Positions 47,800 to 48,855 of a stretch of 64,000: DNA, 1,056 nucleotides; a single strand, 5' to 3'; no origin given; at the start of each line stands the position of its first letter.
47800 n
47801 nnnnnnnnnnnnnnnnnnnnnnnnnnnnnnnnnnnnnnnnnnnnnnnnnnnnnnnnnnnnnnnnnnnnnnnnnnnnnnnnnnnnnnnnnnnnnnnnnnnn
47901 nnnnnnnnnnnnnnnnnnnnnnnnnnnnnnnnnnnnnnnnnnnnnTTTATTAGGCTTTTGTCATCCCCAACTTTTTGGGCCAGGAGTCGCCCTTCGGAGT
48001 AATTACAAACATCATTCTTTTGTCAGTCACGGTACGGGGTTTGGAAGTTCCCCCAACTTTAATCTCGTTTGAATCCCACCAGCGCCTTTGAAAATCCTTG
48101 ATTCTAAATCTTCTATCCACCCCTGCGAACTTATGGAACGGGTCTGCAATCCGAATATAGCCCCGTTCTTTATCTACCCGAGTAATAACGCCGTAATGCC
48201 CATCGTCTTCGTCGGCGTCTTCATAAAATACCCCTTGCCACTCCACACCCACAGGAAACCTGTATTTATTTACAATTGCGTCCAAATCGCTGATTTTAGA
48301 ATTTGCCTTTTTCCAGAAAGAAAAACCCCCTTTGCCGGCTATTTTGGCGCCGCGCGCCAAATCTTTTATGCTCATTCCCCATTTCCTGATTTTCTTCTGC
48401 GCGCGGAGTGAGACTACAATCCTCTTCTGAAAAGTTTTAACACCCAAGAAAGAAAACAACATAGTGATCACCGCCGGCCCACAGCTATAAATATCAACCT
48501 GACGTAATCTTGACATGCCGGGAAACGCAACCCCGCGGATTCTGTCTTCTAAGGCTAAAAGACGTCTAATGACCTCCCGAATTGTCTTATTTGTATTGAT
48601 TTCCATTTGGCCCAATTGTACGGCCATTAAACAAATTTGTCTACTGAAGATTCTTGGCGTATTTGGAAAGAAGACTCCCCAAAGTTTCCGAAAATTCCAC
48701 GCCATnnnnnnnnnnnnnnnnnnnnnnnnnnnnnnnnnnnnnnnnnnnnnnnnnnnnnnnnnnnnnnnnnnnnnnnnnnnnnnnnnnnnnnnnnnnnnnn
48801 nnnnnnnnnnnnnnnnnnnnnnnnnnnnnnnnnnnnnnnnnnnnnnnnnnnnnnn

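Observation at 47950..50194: C39-like cysteine peptidase, Ddl-family ATP-grasp ligase with unusual N-terminus, and divergent cytidylyltransferase: candidate peptide or small-molecule ligation module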

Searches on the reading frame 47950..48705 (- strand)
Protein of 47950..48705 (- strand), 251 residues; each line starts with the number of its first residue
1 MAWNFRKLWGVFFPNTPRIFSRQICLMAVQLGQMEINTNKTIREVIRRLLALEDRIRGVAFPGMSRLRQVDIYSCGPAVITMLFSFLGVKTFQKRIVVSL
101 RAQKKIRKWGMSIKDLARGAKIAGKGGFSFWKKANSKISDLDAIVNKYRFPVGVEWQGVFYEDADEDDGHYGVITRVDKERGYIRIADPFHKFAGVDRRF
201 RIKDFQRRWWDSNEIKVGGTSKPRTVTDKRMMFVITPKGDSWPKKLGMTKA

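Call 3: search_protein_families(library=pfam, proteins=[window:47950-48705:-], max_evalue=0.1)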
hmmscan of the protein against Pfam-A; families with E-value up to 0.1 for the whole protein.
window:47950-48705:- (251 aa): 2 families
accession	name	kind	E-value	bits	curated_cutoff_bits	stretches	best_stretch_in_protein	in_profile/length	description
PF03412.21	Peptidase_C39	-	1.8e-05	25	22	1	68-209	6-121/133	Peptidase C39 family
PF13529.12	Peptidase_C39_2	-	0.041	14.9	24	1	69-189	8-142/143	Peptidase_C39 like family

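Call 4: search_protein_families(library=ncbifam, proteins=[window:47950-48705:-], max_evalue=0.1)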
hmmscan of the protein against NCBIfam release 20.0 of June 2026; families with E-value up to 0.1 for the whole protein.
window:47950-48705:- (251 aa): 0 families

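Call 9: find_homologous_proteins(query=window:47950-48627:-, max_evalue=0.001)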
Query window:47950-48627:- (225 aa): 287 proteins with E <= 0.001 among 575 candidates; the best 120 are listed.
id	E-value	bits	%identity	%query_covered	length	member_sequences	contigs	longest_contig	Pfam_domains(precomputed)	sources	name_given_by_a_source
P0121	9.7e-130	449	88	96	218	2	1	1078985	PF13529.14,PF03412.22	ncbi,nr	ncbi:MAG: hypothetical protein HYV90_05205 [Candidatus Woesebacteria bacterium]|nr:MAG: hypothetical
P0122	5.6e-124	430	81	100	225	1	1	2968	PF13529.14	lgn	-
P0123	6.4e-104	364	70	96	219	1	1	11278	PF13529.14,PF03412.22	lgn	-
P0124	2.0e-102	359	68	98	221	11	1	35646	PF13529.14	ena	-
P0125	2.8e-102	359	68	97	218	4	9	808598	PF13529.14,PF03412.22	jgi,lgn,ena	jgi:ABC-type bacteriocin/lantibiotic exporter with double-glycine peptidase domain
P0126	5.7e-101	355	66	98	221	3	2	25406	PF13529.14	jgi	-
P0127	9.7e-101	354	71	96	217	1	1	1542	PF13529.14,PF03412.22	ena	-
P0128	1.2e-99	350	67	97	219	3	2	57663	PF13529.14,PF03412.22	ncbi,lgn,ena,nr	ncbi:MAG TPA: cysteine peptidase family C39 domain-containing protein [Patescibacteria group bacteri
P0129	2.1e-99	350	67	97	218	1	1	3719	PF13529.14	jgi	jgi:hypothetical protein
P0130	6.2e-99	348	67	96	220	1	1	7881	PF13529.14,PF03412.22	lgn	-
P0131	7.8e-99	348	67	96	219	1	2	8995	PF13529.14,PF03412.22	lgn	-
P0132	1.3e-98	347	66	96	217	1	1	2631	PF13529.14,PF03412.22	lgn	-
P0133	6.2e-98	345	66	97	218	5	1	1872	PF13529.14,PF03412.22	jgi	jgi:hypothetical protein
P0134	6.3e-98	345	67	96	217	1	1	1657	PF13529.14,PF03412.22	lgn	-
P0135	6.4e-98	345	66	96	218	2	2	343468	PF13529.14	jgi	jgi:hypothetical protein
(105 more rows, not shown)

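Call 14: search_solved_structures(query=window:47950-48627:-, max_evalue=1, show_alignments=3)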
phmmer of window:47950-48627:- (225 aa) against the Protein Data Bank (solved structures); distinct sequences matched with E-value up to 1: 0.

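Call 22: find_related_loci(query=A2, collection=genome_contigs, flank=8000)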
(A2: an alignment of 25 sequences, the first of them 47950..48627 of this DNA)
Query A2 (225 aa) in genome_contigs; peptide patterns used: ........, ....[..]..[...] (x = any residue, [..] = any of these).
143 stretches matched a pattern; 80 encode a relative of the query (tblastn E <= 1e-3); 80 distinct loci.
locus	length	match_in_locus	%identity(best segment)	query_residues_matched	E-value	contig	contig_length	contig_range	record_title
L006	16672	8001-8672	88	1-224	3e-137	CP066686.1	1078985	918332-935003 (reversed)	MAG: Candidatus Woesebacteria bacterium isolate NC_groundwater_442_Ag_B-0.1um_40_41 chromosome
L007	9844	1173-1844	69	2-225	4e-110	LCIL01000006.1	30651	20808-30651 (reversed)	MAG: Candidatus Woesebacteria bacterium GW2011_GWA1_44_23 UW47_C0006, whole genome shotgun sequence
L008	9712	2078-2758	61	1-225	1e-97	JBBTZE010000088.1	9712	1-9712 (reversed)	MAG: Patescibacteria group bacterium isolate H51-bin069_1 H51_bin069_1_000000000088, whole genome shotgun sequence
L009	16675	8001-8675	60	2-222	3e-93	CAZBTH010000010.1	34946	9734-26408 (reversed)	MAG TPA_asm: uncultured Gammaproteobacteria bacterium isolate SRP062349_co2_276 genome assembly, contig: NODE_701_length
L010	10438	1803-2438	60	8-225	1e-89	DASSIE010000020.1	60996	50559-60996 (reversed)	MAG TPA_asm: Patescibacteria group bacterium isolate SMAG_U1079 k141_1218818, whole genome shotgun sequence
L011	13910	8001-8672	55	6-225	1e-84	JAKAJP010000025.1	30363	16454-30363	MAG: bacterium isolate WY4.bin110 NODE_1752_length_30363_cov_1.930679, whole genome shotgun sequence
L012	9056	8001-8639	54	7-225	3e-83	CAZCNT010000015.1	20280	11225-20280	MAG TPA_asm: uncultured Gammaproteobacteria bacterium isolate SRP050083_co1_418 genome assembly, contig: NODE_1038_lengt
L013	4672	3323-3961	59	7-225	7e-82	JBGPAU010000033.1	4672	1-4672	MAG: Patescibacteria group bacterium isolate OBJ_0618_130150_121 k141_7707277_length_4672_cov_13.2112, whole genome shot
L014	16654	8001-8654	60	8-225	1e-81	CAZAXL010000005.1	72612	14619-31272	MAG TPA_asm: uncultured Gammaproteobacteria bacterium isolate SRP062349_co2_103 genome assembly, contig: NODE_225_length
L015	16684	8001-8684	52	2-224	1e-80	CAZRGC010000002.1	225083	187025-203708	MAG TPA_asm: uncultured Gammaproteobacteria bacterium isolate SRP173033_co1_108 genome assembly, contig: NODE_43_length_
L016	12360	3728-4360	55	8-224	5e-79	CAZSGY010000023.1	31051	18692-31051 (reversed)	MAG TPA_asm: uncultured Gammaproteobacteria bacterium isolate binchicken_co169_197 genome assembly, contig: k99_229802,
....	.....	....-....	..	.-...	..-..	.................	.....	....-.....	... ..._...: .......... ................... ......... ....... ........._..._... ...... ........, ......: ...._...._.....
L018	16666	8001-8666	52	7-224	1e-78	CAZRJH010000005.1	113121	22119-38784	MAG TPA_asm: uncultured Gammaproteobacteria bacterium isolate SRP342105_co1_321 genome assembly, contig: NODE_200_length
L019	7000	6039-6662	54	8-225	2e-78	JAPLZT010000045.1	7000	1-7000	MAG: Candidatus Woesebacteria bacterium isolate LacPavin_0920_WC90_MAG_37_8 LacPavin_0920_WC90_scaffold_80343, whole gen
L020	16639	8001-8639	52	7-225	2e-78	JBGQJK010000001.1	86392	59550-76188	MAG: Patescibacteria group bacterium isolate OBJ2_061818_070_25 k141_1029206_length_86392_cov_9.0000, whole genome shotg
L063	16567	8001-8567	34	35-222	3e-34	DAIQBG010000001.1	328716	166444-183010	MAG TPA_asm: Anaerolineales bacterium isolate CTOTU27635 NODE_1_length_328716_cov_12.053027, whole genome shotgun sequen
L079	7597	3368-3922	35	36-214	1e-29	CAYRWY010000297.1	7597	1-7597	MAG TPA_asm: uncultured Anaerolineaceae bacterium isolate binchicken_co20_393 genome assembly, contig: NODE_17304_length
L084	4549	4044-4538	32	45-215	2e-17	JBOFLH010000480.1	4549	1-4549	MAG: Nocardioides sp. isolate WFFMC_MAG_345 k139_171729_flag=1_multi=4.0000_len=4549, whole genome shotgun sequence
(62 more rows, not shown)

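Call 31: find_homologous_proteins(query=L063:6950-8005:+, max_evalue=1e-20)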
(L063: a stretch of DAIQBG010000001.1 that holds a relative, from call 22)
Query L063:6950-8005:+ (351 aa): 1392 proteins with E <= 1e-20 among 4609 candidates; the best 120 are listed.
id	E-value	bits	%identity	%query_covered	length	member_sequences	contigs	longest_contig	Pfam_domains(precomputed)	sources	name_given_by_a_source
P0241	1.5e-218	743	95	99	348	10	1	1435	PF07478.19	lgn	-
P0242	5.7e-214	728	92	99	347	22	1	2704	PF07478.19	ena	-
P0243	6.9e-214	727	93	99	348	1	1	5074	PF07478.19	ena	-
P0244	3.9e-213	725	91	99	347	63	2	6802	PF07478.19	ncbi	-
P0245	1.6e-210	716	90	99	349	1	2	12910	PF01071.25,PF07478.19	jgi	jgi:D-alanine-D-alanine ligase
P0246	1.3e-209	713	90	99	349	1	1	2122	PF01071.25,PF07478.19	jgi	jgi:D-alanine-D-alanine ligase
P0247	1.5e-209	713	90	99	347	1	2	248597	PF01071.25,PF07478.19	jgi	jgi:D-alanine-D-alanine ligase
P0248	2.3e-209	712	90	99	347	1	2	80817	PF07478.19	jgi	jgi:D-alanine-D-alanine ligase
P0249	3.6e-209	712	90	99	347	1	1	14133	PF02655.20,PF01071.25,PF07478.19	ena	-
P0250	3.7e-209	712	90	99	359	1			PF02655.20,PF07478.19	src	-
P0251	5.3e-209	711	90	99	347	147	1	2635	PF07478.19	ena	-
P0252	5.9e-209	711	90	99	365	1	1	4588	PF07478.19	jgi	jgi:D-alanine-D-alanine ligase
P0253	2.9e-208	709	89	99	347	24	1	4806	PF07478.19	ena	-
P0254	3.1e-208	709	90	99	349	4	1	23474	PF07478.19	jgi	jgi:D-alanine-D-alanine ligase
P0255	3.7e-208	708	89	99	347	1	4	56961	PF01071.25,PF07478.19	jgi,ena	jgi:D-alanine-D-alanine ligase and related ATP-grasp enzymes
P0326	5.4e-194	662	84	99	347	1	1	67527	PF07478.19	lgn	-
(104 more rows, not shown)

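Call 32: find_encoding_contigs(protein=P0247, flank=10000, max_places=1)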
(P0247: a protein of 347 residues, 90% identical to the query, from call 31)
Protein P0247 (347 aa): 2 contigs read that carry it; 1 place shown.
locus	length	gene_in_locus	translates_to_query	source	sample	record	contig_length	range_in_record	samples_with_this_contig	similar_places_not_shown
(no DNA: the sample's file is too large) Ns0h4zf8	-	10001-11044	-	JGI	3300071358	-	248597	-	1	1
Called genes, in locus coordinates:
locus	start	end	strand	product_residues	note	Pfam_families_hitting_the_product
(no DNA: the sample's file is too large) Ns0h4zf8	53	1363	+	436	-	PF13529:Peptidase_C39_2, PF00515:TPR_1 (faint), PF07719:TPR_2 (weak)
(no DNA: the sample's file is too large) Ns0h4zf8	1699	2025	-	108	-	PF04232:SpoVS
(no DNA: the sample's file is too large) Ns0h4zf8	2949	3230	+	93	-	-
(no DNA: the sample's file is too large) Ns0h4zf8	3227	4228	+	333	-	PF08003:Methyltransf_9, PF13489:Methyltransf_23, PF13847:Methyltransf_31, PF08241:Methyltransf_11, PF08242:Methyltransf_12, PF13649:Methyltransf_25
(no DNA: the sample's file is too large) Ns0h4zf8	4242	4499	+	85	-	-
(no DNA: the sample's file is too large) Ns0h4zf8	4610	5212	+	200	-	PF04542:Sigma70_r2, PF08281:Sigma70_r4_2, PF04545:Sigma70_r4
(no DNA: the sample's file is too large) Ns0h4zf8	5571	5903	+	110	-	-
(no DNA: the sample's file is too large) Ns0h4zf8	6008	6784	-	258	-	-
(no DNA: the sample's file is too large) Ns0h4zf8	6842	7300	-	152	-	PF01668:SmpB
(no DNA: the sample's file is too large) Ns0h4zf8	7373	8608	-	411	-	PF07690:MFS_1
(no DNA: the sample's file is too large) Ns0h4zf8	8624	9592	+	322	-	PF01040:UbiA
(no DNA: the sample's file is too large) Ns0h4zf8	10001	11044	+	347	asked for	PF01071:GARS_A (weak), PF07478:Dala_Dala_lig_C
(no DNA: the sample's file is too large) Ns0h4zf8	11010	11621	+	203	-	PF03412:Peptidase_C39 (weak), PF13529:Peptidase_C39_2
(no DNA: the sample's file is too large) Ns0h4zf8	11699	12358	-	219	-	PF00702:Hydrolase, PF13419:HAD_2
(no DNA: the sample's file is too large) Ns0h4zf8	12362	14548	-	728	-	PF03636:Glyco_hydro_65N, PF03632:Glyco_hydro_65m, PF03633:Glyco_hydro_65C (weak)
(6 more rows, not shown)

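Call 33: find_encoding_contigs(protein=P0326, flank=10000, max_places=1)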
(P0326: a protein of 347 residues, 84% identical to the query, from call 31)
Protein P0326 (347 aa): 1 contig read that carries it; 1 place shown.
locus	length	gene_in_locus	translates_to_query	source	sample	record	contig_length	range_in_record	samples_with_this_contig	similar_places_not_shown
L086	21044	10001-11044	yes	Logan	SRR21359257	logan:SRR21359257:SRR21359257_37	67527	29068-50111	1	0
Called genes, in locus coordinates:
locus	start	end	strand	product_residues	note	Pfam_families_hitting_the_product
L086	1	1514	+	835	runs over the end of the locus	PF13620:CarboxypepD_reg (weak), PF22612:GH113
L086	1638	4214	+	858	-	PF01804:Penicil_amidase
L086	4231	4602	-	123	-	-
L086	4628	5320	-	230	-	PF09335:VTT_dom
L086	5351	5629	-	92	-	-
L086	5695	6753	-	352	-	PF00764:Arginosuc_synth (weak), PF03054:tRNA_Me_trans, PF20259:tRNA_Me_trans_M, PF20258:tRNA_Me_trans_C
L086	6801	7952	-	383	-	PF00266:Aminotran_5, PF01212:Beta_elim_lyase (weak)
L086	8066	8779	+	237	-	PF16158:N_BRCA1_IG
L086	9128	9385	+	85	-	PF04226:Transgly_assoc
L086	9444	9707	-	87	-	-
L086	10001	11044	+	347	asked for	PF07478:Dala_Dala_lig_C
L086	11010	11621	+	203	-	PF03412:Peptidase_C39, PF13529:Peptidase_C39_2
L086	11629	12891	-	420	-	PF00990:GGDEF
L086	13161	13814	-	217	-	PF00072:Response_reg, PF00196:GerE, PF08281:Sigma70_r4_2 (weak)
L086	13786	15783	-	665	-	PF00072:Response_reg, PF00989:PAS, PF08448:PAS_4, PF13426:PAS_9, PF01590:GAF (weak), PF13492:GAF_3, PF07730:HisKA_3, PF02518:HATPase_c, +1 more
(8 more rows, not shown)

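Call 34: predict_structure(alignment_id=A2)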
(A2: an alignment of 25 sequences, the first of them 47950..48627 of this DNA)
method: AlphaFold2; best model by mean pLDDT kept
length: 225 residues; sequences in the alignment: 25
mean_pLDDT: 85.2   pTM: 0.85
mean pLDDT of the five models: 85.2, 82.3, 80.4, 80.2, 70.1
residues with pLDDT >= 90: 126; 70-90: 65; 50-70: 22; < 50: 12
segments of 3 or more residues with pLDDT < 50: 1-5, 135-141
pLDDT, mean of each block of 10 residues (from residue 1): 47 80 92 93 86 96 93 80 81 94 97 97 95 52 83 95 86 90 75 68 92 96 96
secondary structure, 60 per line:
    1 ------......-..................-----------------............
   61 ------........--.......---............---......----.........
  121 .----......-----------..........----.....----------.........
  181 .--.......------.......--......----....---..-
elements in order: H7-12 H14-31 H49-60 H67-74 H77-83 H87-98 E102-107 H112-121 E126-131 E143-152 E157-161 E172-175 H176-181 E184-190 E197-203 E206-211 H216-219
